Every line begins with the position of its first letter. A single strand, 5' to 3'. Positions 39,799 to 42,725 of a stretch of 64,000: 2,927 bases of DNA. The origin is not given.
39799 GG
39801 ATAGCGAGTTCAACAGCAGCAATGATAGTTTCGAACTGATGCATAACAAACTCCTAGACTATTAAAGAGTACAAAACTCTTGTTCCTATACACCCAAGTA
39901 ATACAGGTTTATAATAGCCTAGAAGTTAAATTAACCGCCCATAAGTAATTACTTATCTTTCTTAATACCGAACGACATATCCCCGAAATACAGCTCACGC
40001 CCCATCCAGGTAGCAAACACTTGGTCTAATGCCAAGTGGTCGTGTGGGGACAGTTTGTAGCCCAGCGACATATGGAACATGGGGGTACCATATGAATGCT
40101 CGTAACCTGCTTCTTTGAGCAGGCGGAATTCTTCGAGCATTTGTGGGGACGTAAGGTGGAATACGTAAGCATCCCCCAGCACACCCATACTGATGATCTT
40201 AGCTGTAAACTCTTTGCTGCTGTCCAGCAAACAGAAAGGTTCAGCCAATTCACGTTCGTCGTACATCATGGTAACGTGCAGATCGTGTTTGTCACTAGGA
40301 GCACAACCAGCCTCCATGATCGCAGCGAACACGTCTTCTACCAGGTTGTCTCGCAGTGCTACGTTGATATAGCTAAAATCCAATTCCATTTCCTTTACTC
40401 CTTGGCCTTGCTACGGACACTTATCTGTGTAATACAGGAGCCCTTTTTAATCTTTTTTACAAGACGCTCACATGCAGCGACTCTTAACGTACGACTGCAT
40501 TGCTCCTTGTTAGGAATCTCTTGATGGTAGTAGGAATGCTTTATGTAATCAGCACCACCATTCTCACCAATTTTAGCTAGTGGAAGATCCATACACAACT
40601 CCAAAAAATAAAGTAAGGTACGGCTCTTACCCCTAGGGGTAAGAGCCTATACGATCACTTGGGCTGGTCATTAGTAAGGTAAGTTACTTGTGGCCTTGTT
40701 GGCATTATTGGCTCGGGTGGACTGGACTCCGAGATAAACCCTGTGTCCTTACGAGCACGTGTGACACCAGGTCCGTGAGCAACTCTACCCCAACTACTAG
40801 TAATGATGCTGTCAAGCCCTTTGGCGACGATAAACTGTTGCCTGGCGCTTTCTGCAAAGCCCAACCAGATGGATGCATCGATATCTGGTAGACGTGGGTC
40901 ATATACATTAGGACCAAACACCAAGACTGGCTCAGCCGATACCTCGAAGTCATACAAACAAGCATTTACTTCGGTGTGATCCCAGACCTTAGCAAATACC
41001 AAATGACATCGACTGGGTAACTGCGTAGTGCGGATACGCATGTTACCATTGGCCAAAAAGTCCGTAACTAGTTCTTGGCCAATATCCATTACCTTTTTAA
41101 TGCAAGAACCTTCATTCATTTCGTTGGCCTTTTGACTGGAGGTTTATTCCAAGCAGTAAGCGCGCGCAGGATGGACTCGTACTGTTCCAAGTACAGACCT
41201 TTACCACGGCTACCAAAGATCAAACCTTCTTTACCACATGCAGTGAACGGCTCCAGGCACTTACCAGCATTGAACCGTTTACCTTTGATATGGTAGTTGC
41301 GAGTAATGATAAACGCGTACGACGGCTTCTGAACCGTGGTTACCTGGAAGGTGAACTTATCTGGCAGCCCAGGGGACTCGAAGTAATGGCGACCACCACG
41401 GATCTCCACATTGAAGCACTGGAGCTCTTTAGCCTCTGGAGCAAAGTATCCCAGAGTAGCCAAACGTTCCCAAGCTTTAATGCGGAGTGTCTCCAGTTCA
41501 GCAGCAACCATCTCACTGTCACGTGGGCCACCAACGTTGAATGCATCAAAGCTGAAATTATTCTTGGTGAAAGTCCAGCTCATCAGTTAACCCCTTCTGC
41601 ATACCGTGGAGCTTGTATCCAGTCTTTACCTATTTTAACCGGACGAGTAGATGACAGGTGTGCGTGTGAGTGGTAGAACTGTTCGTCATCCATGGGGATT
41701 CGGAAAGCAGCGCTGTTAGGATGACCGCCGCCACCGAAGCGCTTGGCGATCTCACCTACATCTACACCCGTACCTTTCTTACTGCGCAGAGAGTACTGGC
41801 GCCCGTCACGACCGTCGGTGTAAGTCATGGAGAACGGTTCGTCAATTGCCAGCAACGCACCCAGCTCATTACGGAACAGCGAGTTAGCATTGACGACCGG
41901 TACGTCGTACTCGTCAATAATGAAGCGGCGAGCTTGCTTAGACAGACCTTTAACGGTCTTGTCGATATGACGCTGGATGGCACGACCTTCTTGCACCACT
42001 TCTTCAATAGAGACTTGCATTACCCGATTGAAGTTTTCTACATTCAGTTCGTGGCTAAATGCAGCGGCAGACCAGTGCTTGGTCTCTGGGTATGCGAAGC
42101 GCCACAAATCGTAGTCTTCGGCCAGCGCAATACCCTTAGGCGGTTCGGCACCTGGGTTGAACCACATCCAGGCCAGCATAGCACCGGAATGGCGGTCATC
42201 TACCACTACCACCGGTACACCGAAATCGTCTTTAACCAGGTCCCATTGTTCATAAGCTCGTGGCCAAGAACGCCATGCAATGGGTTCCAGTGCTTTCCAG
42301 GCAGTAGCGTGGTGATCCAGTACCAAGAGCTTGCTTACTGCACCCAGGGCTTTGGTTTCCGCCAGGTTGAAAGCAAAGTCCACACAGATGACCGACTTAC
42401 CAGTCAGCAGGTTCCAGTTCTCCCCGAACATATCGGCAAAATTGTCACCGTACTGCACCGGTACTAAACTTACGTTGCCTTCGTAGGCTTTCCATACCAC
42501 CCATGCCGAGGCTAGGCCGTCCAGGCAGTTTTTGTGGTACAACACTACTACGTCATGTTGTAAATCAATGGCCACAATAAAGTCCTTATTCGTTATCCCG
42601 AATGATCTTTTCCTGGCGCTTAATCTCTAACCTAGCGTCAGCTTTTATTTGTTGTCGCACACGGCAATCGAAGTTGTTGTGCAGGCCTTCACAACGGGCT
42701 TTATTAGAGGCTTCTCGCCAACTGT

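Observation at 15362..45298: A ~35-aa W-h-x-W-Y helical module grafted onto about 15 unrelated early proteins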

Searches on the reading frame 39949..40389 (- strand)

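Call 98: search_protein_families(library=pfam, proteins=[window:39949-40389:-], max_evalue=0.01)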
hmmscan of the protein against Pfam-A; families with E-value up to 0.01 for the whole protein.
window:39949-40389:- (146 aa): 1 family
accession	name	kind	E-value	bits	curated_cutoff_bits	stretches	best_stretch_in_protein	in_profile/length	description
PF23474.1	Acb1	-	2e-06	28.1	27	1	17-120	14-119/144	Anti-CBASS protein Acb1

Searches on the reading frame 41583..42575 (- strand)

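Call 98: search_protein_families(library=pfam, proteins=[window:41583-42575:-], max_evalue=0.01)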
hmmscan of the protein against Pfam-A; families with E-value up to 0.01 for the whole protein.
window:41583-42575:- (330 aa): 1 family
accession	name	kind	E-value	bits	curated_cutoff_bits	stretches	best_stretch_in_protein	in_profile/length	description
PF02272.25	DHHA1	-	9.5e-06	26.5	25.9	1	257-295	42-85/102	DHHA1 domain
